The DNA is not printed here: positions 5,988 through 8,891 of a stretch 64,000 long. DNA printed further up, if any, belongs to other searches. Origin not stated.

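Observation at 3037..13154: Sigma-54-controlled glycyl radical enzyme locus coupled to a tungsten AOR instead of a microcompartment/CoA-acylating route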

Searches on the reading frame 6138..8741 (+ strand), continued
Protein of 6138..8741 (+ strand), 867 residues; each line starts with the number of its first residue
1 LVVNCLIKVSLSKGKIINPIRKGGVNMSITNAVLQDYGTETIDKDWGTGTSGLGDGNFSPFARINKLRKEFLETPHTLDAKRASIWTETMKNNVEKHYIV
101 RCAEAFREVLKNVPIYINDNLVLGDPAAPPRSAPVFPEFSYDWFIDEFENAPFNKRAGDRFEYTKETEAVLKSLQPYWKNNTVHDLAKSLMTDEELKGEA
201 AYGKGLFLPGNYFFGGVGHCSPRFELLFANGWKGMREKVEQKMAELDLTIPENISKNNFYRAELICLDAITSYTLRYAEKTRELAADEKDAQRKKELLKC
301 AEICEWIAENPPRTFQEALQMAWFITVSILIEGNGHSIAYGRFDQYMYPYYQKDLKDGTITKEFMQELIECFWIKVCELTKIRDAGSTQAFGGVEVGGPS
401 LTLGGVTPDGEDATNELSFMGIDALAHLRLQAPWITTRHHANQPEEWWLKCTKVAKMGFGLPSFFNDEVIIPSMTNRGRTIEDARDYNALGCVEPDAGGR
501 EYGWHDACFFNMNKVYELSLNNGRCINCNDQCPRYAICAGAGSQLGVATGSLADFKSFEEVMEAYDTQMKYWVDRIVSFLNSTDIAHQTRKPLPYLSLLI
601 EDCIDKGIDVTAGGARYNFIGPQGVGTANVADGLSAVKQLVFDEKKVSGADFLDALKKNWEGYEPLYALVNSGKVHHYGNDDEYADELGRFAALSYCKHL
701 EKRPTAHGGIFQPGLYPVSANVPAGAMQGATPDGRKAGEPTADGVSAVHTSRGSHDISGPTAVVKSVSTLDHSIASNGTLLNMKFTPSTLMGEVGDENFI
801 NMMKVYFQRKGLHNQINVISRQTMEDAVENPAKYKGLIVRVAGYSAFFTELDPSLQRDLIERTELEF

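Call 17: search_solved_structures(query=window:6216-8741:+, max_evalue=1e-180, show_alignments=3)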
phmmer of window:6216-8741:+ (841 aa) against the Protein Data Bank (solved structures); distinct sequences matched with E-value up to 1e-180: 3.
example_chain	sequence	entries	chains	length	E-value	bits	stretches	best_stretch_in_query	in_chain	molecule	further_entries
1r8w_A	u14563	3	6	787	4.5e-210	703.1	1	34-838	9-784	glycerol dehydratase | B12-independent glycerol dehydratase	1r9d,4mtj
5i2a_A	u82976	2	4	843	7.6e-209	699.1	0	37-634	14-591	Diol-dehydratase | Diol dehydratase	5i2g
9rco_A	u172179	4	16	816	2.1e-189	634.8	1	22-841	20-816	Glycyl radical protein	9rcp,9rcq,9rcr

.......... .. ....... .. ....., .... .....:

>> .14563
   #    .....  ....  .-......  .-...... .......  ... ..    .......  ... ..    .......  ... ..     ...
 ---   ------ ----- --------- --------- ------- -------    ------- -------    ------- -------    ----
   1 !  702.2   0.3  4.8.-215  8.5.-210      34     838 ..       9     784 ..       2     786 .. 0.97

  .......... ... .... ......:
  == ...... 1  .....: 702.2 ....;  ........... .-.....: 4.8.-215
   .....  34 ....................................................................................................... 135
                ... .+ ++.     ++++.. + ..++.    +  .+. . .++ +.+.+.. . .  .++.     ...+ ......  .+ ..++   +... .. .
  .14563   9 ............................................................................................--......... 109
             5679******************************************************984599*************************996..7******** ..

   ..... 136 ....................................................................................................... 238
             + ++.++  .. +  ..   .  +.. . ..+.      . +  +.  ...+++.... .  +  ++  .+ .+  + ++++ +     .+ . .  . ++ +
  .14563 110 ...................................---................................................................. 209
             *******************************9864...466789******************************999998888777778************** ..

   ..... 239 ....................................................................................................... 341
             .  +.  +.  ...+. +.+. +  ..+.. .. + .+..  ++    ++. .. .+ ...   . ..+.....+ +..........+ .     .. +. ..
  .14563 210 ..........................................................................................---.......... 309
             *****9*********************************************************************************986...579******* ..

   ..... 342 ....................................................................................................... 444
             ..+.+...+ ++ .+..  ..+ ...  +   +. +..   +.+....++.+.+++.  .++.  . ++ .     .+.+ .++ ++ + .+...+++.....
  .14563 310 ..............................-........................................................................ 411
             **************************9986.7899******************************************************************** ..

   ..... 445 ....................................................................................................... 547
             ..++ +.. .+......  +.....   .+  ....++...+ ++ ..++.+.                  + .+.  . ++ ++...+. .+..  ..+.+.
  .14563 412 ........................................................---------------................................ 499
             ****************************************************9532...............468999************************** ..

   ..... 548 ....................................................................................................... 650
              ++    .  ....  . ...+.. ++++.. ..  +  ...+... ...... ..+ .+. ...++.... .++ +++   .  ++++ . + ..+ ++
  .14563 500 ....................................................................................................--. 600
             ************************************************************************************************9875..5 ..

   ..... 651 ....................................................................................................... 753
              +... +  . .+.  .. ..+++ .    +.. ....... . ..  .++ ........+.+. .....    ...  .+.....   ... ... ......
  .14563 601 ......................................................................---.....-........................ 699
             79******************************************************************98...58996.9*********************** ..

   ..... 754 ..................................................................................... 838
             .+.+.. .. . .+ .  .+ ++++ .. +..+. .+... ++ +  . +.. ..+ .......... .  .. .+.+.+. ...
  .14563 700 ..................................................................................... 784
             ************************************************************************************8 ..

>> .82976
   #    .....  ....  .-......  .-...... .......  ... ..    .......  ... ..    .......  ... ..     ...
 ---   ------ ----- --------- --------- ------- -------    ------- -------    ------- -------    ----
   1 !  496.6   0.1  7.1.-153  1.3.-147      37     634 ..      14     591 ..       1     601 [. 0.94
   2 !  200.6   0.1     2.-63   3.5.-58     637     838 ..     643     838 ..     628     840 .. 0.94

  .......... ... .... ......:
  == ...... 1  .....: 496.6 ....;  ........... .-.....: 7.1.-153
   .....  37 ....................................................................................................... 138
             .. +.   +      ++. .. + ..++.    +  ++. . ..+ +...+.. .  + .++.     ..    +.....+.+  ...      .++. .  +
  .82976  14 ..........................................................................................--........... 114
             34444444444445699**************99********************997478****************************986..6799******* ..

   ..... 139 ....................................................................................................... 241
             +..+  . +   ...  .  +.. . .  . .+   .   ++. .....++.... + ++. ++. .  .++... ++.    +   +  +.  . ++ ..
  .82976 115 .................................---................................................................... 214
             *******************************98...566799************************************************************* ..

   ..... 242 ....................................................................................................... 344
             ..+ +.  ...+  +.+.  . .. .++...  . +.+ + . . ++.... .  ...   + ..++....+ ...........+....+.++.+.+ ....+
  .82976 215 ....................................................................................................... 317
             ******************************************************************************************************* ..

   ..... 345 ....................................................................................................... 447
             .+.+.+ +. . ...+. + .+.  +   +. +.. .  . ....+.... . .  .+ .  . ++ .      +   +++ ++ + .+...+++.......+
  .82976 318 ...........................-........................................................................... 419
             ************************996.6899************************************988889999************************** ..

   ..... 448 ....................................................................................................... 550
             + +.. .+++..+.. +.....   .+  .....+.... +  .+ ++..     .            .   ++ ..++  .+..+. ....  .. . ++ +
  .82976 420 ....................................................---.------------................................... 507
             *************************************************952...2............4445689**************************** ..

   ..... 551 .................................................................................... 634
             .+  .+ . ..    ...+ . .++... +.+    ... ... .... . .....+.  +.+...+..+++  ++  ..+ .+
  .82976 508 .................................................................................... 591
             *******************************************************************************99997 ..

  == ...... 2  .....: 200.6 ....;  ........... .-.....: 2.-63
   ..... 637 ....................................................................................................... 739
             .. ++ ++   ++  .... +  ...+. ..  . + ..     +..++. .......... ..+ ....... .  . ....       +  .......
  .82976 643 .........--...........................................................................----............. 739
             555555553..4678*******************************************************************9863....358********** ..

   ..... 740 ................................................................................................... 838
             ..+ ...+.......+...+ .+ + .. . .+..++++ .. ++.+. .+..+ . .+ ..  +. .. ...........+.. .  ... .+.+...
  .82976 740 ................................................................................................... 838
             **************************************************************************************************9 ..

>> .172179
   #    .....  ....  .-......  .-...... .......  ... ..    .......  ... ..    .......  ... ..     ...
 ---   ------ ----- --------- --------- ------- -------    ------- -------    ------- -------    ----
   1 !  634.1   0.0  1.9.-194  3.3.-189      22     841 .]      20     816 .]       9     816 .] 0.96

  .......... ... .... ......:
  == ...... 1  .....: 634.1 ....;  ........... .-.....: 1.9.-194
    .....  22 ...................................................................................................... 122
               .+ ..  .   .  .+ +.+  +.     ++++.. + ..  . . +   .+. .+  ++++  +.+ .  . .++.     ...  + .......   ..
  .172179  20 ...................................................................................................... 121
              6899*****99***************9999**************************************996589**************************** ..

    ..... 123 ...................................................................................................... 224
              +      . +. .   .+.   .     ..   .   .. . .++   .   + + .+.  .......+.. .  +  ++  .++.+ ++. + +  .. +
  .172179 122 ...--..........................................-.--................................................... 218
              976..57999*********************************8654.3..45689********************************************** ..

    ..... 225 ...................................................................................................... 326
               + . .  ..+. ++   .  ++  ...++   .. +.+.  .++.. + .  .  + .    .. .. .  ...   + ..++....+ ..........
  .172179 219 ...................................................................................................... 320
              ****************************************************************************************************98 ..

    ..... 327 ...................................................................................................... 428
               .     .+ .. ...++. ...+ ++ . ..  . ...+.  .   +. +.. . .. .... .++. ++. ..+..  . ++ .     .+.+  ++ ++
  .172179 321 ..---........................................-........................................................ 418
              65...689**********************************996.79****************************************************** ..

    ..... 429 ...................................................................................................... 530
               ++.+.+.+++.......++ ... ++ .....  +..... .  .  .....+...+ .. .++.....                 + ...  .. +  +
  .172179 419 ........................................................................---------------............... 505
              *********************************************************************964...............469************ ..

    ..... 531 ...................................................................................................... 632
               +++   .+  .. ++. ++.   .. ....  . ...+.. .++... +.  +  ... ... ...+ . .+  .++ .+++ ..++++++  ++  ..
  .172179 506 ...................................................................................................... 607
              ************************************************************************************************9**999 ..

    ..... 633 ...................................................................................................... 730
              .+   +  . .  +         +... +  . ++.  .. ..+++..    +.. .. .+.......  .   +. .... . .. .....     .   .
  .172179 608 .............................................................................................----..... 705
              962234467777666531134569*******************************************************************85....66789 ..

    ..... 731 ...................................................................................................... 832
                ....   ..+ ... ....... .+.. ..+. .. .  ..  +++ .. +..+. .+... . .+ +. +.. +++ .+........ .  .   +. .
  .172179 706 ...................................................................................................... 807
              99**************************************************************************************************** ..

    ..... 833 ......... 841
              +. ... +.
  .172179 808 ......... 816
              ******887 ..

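Call 27: find_related_loci(query=window:6216-8741:+, collection=genome_contigs, flank=10000)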
Query window:6216-8741:+ (841 aa) in genome_contigs; peptide patterns used: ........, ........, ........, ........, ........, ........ (x = any residue, [..] = any of these).
600 stretches matched a pattern (row limit reached: there are more); 600 encode a relative of the query (tblastn E <= 1e-3); the best 80 are kept; 80 distinct loci.
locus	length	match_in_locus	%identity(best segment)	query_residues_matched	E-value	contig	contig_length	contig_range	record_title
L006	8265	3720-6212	48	14-841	0e+0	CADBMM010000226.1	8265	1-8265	MAG: uncultured Lachnospiraceae bacterium isolate RUG14107 genome assembly, contig: RUG14107_asm_226, whole genome shotg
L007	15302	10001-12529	48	5-841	0e+0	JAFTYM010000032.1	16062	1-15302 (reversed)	MAG: Oscillospiraceae bacterium isolate RGIG4265 Roe_deer_Colon.Co__c1619911, whole genome shotgun sequence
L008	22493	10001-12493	50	14-841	0e+0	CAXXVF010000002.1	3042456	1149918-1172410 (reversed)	MAG: uncultured Sporobacter sp. isolate ca5204d9-94c0-4825-86f6-93d50082d7c2 genome assembly, contig: contig_2, whole ge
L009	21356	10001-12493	50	14-841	0e+0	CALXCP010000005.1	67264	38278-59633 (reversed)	MAG: uncultured Oscillospiraceae bacterium isolate BRZ_BD__bin41 genome assembly, contig: BRZ_BD__NODE_361_length_67264_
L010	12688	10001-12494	60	14-841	0e+0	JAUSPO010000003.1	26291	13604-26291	MAG: Bacillota bacterium isolate E21_metabat.bin.75 E21_k141_332647, whole genome shotgun sequence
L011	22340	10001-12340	47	37-841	0e+0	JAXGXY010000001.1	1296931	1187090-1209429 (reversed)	MAG: Christensenellales bacterium isolate AnMBR.bin500 bin500_1, whole genome shotgun sequence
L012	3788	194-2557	47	37-838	0e+0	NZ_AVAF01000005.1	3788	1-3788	MAG: Thermoanaerobacter sp. A7A NODE_122_length_3748_cov_124.824974, whole genome shotgun sequence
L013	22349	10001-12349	46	34-841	0e+0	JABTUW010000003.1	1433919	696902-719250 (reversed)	MAG: Anaerolineales bacterium isolate H5_CFX7 seq003, whole genome shotgun sequence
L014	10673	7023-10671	44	31-839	0e+0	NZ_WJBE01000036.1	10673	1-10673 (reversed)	Acetobacterium malicum strain DSM 4132 NODE_36_length_10673_cov_19.5347, whole genome shotgun sequence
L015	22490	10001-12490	43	37-841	0e+0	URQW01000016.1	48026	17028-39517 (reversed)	uncultured Pelosinus sp. isolate UMGS1260 genome assembly, contig: NODE_157_length_48026_cov_5.227930, whole genome shot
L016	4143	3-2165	48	96-841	0e+0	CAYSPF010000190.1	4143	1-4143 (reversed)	MAG TPA_asm: uncultured Geobacter sp. isolate binchicken_co257_142 genome assembly, contig: NODE_14455_length_4143_cov_5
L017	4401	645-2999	44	37-838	0e+0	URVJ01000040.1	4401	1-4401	uncultured Clostridiales bacterium isolate UMGS1387 genome assembly, contig: NODE_12286_length_4401_cov_8.916475, whole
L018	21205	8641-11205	43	7-838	0e+0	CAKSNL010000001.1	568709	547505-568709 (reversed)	MAG: uncultured Clostridia bacterium isolate REFINED_METABAT215_TOP10_CONTIGS_1500_ASSEMBLY_K77_MERGED__Hadza_PheChl_Fib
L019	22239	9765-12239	42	37-838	0e+0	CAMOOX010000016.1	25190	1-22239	MAG: uncultured Clostridia bacterium isolate SRR873608_bin.198_metaWRAP_v1.3_MAG genome assembly, contig: NODE_5202_leng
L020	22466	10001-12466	44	37-838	0e+0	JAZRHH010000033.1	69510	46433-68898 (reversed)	MAG: Clostridia bacterium isolate T1900045484_YK20190178.MAGScoT_cleanbin_000010 SGB_7331_k141_2860829, whole genome sho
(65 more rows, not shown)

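Call 28: find_encoding_contigs(protein=P0015, flank=10000, max_places=2)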
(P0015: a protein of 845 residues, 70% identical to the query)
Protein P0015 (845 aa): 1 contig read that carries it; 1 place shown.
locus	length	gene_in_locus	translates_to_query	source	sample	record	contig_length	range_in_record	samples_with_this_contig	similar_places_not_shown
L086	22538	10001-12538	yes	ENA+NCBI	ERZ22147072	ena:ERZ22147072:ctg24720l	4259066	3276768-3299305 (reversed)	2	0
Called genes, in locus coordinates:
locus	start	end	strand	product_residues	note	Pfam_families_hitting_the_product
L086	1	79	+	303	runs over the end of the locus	PF00231:ATP-synt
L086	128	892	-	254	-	PF01493:GXGXG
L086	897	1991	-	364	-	PF00310:GATase_2, PF13537:GATase_7 (faint), PF13522:GATase_6 (weak)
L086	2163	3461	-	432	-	PF07992:Pyr_redox_2, PF13738:Pyr_redox_3 (weak), PF00070:Pyr_redox, PF18267:Rubredoxin_C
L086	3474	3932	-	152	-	PF13187:Fer4_9 (faint), PF13247:Fer4_11, PF12838:Fer4_7, PF12797:Fer4_2 (weak), PF13237:Fer4_10 (weak), PF00037:Fer4, PF12837:Fer4_6 (weak)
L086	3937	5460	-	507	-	PF13237:Fer4_10, PF14697:Fer4_21 (weak), PF12838:Fer4_7, PF01645:Glu_synthase, PF04898:Glu_syn_central (weak), PF00478:IMPDH, PF03060:NMO (weak), PF04898:Glu_syn_central, +7 more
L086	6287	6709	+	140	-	PF00582:Usp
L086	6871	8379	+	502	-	PF16980:CitMHS_2, PF03600:CitMHS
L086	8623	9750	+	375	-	PF23400:CARF_Card1, PF09002:Card1_endonuc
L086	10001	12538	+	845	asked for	PF02901:PFL-like, PF01228:Gly_radical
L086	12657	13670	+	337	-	PF00037:Fer4 (faint), PF13237:Fer4_10 (weak), PF12838:Fer4_7 (weak), PF13484:Fer4_16 (faint), PF14697:Fer4_21, PF04055:Radical_SAM, PF12837:Fer4_6 (weak), PF13353:Fer4_12 (weak)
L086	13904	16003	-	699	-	PF02516:STT3, PF21436:STT3-PglB_core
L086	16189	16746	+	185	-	-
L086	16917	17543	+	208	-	PF00881:Nitroreductase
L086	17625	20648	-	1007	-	PF01627:Hpt, PF02895:H-kinase_dim, PF02518:HATPase_c, PF01584:CheW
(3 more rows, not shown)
